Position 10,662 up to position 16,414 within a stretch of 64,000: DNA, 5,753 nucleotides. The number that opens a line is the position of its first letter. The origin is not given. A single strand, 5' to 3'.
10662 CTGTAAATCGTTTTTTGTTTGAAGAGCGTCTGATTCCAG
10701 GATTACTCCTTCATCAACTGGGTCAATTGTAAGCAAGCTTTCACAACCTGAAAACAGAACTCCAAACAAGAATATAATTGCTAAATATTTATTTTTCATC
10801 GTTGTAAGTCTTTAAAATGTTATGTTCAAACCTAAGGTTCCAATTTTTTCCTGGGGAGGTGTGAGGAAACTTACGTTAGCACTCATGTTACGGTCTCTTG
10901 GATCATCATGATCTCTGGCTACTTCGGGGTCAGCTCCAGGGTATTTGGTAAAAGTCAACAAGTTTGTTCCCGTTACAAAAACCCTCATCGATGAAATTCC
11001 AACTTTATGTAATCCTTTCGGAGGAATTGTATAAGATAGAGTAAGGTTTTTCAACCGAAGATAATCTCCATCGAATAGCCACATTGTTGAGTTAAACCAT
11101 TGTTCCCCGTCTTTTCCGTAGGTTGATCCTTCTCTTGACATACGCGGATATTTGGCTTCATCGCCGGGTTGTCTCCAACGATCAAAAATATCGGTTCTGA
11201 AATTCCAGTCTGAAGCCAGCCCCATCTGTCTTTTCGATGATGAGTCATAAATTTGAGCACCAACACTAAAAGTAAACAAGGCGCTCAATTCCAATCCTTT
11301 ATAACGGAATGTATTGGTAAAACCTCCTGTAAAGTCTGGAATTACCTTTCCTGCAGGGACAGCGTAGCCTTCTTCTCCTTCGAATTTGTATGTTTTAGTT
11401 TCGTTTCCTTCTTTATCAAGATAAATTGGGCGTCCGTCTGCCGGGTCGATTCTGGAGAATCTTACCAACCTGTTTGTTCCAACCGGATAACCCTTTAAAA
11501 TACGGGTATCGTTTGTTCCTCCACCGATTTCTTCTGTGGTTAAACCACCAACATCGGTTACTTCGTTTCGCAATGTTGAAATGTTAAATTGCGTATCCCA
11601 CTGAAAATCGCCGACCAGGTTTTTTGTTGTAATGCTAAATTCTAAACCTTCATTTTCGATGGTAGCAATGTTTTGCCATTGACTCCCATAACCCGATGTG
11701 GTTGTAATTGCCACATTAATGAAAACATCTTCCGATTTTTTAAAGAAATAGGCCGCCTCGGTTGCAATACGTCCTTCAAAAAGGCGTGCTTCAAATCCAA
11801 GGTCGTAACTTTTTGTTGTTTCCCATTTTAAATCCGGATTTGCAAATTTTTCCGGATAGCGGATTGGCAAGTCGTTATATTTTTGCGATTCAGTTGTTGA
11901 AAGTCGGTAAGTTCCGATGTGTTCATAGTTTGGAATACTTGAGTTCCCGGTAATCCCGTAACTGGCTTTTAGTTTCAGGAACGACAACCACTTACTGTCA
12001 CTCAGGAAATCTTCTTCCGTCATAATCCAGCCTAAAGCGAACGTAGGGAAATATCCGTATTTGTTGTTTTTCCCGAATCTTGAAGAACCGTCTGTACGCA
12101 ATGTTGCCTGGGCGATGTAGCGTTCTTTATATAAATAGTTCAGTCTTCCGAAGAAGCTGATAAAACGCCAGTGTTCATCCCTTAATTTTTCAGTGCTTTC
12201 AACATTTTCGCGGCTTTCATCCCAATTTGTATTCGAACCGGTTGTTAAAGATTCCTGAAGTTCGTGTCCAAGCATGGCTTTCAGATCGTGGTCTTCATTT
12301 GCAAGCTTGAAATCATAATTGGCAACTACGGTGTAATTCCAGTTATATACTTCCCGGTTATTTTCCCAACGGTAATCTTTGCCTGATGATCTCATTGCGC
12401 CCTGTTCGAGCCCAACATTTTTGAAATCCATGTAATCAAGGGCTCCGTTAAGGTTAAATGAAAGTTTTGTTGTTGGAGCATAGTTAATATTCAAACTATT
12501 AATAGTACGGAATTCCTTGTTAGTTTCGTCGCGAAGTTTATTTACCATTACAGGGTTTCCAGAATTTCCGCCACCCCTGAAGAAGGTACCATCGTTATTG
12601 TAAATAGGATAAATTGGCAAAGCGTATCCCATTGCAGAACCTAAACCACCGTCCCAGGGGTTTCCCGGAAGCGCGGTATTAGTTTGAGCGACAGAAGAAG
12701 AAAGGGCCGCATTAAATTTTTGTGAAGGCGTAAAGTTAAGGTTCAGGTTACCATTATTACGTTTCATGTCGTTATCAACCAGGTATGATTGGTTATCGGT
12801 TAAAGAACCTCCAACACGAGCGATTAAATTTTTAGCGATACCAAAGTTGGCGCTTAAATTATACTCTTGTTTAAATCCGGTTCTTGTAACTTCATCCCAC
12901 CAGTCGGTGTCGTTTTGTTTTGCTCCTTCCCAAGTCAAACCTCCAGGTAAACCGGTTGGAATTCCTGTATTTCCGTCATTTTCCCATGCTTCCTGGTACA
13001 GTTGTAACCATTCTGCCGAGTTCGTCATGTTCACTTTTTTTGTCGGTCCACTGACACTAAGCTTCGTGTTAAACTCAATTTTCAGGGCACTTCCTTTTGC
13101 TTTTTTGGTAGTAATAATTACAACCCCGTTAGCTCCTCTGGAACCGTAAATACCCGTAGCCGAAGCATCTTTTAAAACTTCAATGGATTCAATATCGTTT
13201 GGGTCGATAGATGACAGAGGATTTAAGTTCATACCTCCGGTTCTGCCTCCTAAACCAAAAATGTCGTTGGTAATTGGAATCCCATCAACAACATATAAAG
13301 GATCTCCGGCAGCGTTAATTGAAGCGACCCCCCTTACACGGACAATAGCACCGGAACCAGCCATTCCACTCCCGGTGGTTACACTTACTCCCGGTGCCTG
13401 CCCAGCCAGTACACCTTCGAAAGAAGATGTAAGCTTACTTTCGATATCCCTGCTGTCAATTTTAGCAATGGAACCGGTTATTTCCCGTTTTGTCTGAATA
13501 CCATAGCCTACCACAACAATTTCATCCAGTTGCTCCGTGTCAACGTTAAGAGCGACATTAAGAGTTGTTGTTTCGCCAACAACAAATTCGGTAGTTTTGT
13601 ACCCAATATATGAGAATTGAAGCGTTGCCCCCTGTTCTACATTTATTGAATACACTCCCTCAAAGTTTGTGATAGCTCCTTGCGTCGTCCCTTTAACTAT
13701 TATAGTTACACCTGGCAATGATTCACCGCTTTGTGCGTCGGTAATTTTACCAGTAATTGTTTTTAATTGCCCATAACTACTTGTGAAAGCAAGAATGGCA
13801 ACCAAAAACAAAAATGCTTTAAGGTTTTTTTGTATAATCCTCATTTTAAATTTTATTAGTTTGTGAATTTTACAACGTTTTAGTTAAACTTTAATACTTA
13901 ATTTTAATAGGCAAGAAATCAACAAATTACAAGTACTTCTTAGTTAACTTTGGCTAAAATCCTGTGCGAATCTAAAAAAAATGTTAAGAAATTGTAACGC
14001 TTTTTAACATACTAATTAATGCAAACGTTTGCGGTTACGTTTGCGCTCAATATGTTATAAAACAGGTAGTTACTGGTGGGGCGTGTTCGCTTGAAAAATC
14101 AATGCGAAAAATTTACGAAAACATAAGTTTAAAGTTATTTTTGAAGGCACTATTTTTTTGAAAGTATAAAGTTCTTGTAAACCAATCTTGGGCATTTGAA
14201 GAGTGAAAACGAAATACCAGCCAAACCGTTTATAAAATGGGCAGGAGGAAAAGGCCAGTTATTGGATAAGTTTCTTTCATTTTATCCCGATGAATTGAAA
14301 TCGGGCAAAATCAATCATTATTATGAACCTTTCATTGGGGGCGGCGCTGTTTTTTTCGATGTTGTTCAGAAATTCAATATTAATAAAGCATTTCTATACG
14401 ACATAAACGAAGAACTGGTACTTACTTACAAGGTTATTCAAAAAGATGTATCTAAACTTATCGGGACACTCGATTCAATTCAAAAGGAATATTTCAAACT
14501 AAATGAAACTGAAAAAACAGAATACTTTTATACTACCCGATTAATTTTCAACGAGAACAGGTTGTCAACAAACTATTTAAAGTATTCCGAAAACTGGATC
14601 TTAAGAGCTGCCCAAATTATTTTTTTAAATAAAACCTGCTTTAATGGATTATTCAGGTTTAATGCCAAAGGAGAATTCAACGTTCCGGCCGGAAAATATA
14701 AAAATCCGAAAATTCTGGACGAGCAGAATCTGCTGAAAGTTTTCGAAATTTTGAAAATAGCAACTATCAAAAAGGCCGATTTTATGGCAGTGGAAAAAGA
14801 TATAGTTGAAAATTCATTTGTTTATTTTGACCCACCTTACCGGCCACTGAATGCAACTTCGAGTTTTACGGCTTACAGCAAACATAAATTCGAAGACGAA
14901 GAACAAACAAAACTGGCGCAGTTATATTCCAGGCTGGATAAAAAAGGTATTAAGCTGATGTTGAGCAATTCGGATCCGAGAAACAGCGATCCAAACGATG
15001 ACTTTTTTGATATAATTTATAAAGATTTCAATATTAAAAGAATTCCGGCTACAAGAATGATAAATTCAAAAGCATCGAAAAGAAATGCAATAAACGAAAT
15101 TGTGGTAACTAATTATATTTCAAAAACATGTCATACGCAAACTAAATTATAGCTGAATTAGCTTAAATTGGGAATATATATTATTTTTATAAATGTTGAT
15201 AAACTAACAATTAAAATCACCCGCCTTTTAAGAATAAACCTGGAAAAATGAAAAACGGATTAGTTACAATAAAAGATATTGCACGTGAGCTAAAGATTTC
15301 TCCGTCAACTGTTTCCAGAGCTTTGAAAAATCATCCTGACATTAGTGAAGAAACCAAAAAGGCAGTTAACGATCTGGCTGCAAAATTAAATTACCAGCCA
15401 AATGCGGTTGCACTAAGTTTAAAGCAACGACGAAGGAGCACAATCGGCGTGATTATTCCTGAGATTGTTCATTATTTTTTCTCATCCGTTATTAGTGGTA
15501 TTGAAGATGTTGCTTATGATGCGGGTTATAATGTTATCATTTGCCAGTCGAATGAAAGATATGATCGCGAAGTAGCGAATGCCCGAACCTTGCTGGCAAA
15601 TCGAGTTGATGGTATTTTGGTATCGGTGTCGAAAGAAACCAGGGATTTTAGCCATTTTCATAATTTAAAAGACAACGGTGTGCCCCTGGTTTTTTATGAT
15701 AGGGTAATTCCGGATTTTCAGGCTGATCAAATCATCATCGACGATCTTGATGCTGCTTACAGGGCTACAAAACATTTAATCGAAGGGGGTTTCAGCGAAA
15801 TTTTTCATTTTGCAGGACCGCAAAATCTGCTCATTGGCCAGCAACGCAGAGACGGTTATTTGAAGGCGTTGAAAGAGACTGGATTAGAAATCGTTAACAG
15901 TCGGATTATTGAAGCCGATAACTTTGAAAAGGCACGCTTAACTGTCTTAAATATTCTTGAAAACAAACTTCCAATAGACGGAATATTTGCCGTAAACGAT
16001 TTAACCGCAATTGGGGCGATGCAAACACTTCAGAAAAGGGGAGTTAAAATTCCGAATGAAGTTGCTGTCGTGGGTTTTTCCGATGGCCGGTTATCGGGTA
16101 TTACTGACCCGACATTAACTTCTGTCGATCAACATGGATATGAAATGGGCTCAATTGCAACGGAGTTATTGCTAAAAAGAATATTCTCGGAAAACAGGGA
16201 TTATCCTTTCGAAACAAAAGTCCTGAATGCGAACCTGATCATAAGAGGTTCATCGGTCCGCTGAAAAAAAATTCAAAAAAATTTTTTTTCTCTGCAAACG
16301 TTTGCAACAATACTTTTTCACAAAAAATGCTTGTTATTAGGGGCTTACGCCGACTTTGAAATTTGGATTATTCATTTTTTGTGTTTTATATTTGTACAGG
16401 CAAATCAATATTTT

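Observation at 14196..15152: Orphan Dam-family methyltransferase embedded in the starch PUL between susC and lacI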

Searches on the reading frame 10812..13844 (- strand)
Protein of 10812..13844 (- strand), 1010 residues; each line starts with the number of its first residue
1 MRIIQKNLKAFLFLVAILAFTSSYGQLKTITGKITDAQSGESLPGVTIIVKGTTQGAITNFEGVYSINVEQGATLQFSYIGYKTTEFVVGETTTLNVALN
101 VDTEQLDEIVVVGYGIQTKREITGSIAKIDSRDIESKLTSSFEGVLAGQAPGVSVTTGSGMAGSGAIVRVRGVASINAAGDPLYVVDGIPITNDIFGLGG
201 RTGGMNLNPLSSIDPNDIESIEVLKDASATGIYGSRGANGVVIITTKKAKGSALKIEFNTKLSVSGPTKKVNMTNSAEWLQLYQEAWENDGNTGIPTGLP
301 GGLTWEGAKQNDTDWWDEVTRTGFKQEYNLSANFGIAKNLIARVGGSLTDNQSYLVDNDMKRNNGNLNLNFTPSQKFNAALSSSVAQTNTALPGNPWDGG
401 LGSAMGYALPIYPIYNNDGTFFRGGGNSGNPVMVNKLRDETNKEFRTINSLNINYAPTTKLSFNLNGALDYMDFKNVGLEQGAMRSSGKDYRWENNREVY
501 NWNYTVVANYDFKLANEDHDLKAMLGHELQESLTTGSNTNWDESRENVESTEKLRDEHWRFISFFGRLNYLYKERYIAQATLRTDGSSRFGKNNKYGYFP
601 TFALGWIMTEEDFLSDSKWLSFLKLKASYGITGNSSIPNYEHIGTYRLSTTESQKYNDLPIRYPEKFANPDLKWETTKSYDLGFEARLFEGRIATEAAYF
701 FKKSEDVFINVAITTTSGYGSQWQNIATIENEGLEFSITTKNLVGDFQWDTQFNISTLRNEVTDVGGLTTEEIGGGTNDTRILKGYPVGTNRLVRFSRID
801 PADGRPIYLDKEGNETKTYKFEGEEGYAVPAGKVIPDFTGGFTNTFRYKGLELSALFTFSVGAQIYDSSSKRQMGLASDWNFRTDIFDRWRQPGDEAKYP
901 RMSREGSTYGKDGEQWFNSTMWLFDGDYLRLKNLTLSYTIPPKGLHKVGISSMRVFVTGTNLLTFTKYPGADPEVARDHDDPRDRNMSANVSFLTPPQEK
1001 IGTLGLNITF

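Call 3: search_protein_families(library=pfam, proteins=[window:10812-13844:-])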
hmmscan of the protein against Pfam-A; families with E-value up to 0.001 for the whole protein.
window:10812-13844:- (1010 aa): 2 families
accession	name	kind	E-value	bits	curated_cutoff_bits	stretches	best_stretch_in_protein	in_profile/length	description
PF07715.20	Plug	-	3.6e-19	69.7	23.9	1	119-241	2-107/107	TonB-dependent Receptor Plug Domain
PF13715.12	CarbopepD_reg_2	-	1.7e-18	66.8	32.2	1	30-111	1-88/88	CarboxypepD_reg-like domain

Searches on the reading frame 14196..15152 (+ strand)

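Call 3: search_protein_families(library=pfam, proteins=[window:14196-15152:+])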
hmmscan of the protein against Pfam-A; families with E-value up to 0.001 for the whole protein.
window:14196-15152:+ (318 aa): 1 family
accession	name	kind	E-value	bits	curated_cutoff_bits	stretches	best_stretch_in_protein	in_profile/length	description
PF02086.21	MethyltransfD12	-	1.3e-56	192.6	22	1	15-289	1-253/253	D12 class N6 adenine-specific DNA methyltransferase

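Call 4: search_protein_families(library=ncbifam, proteins=[window:14196-15152:+])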
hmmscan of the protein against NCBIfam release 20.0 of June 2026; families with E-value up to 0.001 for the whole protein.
window:14196-15152:+ (318 aa): 2 families
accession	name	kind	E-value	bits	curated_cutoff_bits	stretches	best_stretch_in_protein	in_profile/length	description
TIGR00571.1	dam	subfamily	3.9e-80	269.4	114.85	1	10-306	2-267/267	Dam family site-specific DNA-(adenine-N6)-methyltransferase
NF008152.0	PRK10904.1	equivalog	1.8e-41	142.3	441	1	10-303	5-265/271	adenine-specific DNA-methyltransferase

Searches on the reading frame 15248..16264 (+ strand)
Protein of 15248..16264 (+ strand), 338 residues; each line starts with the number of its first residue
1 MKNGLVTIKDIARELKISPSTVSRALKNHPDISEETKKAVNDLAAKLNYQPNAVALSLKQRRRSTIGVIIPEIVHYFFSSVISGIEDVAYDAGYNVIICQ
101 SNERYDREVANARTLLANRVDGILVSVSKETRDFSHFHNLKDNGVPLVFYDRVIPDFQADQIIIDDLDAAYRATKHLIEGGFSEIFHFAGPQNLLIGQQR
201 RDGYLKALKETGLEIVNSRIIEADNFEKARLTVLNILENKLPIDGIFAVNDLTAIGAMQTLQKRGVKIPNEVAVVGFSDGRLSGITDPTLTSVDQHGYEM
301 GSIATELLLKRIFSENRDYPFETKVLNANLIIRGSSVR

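Call 3: search_protein_families(library=pfam, proteins=[window:15248-16264:+])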
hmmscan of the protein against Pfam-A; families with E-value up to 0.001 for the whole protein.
window:15248-16264:+ (338 aa): 12 families
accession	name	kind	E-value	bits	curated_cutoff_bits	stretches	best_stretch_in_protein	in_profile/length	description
PF00532.27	Peripla_BP_1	-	2e-35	123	22.2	1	65-320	3-268/281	Periplasmic binding proteins and sugar binding domain of LacI family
PF13377.12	Peripla_BP_3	-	3.6e-28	99.2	26.5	1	175-336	2-167/167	Periplasmic binding protein-like domain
PF13407.12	Peripla_BP_4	-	1e-27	97.8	35.1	1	66-310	1-252/258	Periplasmic binding protein domain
PF00356.27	LacI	-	1.2e-14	54.2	27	1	7-52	1-46/46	Bacterial regulatory proteins, lacI family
PF13412.12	HTH_24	-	9.7e-06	25.5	21.9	1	2-27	14-39/48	Winged helix-turn-helix DNA-binding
PF01022.26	HTH_5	-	4.6e-05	23.7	22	0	5-27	15-37/47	Bacterial regulatory protein, arsR family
PF00165.29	HTH_AraC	-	0.00025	21.5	26.6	0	6-29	9-32/42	Bacterial regulatory helix-turn-helix proteins, AraC family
PF08279.18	HTH_11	-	0.00033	20.9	25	0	4-27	14-37/55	HTH domain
PF13936.12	HTH_38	-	0.00033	20.8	27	0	8-27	23-42/44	Helix-turn-helix domain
PF12802.13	MarR_2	-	0.00035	21.1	27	1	4-27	20-42/61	MarR family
PF01325.25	Fe_dep_repress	-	0.00052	20.6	26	0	4-27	21-44/60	Iron dependent repressor, N-terminal DNA binding domain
PF13384.12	HTH_23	-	0.00066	19.9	24.6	0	6-28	18-40/50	Homeodomain-like domain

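Call 4: search_protein_families(library=ncbifam, proteins=[window:15248-16264:+])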
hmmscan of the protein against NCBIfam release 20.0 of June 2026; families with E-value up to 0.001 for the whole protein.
window:15248-16264:+ (338 aa): 23 families
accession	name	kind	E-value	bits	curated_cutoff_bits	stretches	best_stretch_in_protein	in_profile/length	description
NF008269.0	PRK11041.1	equivalog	8.1e-65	219.1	436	1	5-336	9-337/342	DNA-binding transcriptional regulator CytR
TIGR01481.1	ccpA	equivalog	4e-59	200.7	442.35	1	6-318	3-313/330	catabolite control protein A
NF047341.1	lactose_RbsR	equivalog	1.3e-58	198.9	382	1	6-336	3-328/331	ribose utilization transcriptional repressor RbsR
NF007743.0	PRK10423.1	equivalog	2.5e-58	197.7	531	1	6-335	2-329/330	ribose operon transcriptional repressor RbsR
NF007979.0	PRK10703.1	equivalog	2.3e-55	188.1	501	1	6-335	2-330/341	HTH-type transcriptional repressor PurR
NF007706.0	PRK10401.1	equivalog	5.5e-48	164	555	1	6-312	2-307/346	HTH-type transcriptional regulator GalS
NF007075.0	PRK09526.1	subfamily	9.2e-48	162.9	340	1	1-336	1-331/358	LacI family DNA-binding transcriptional regulator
NF052440.1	TransRegGNTRPSEAE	equivalog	2.2e-47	161.7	400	1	3-316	3-315/333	HTH-type transcriptional regulator GntR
NF051853.1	TransRegUriRCory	equivalog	6.7e-46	156.9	550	1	7-333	2-320/327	transcriptional regulator UriR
NF008002.0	PRK10727.1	equivalog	1.8e-44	152.2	557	1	6-335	2-328/341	HTH-type transcriptional regulator GalR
NF047913.1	TransRegIdnR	equivalog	2.3e-44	152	500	1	1-316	1-313/331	DNA-binding transcriptional regulator IdnR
TIGR02417.1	fruct_sucro_rep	subfamily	1.1e-39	136.6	389.55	1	7-333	1-326/327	D-fructose-responsive transcription factor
NF007449.0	PRK10014.1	subfamily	9e-38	130.2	310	1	6-333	7-341/342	Mal regulon transcriptional regulator MalI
NF008452.0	PRK11303.1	equivalog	7.2e-37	127.3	385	1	7-320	2-316/332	catabolite repressor/activator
NF011563.0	PRK14987.1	equivalog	5.1e-29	101.5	433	1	2-315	2-312/331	gluconate operon transcriptional repressor GntR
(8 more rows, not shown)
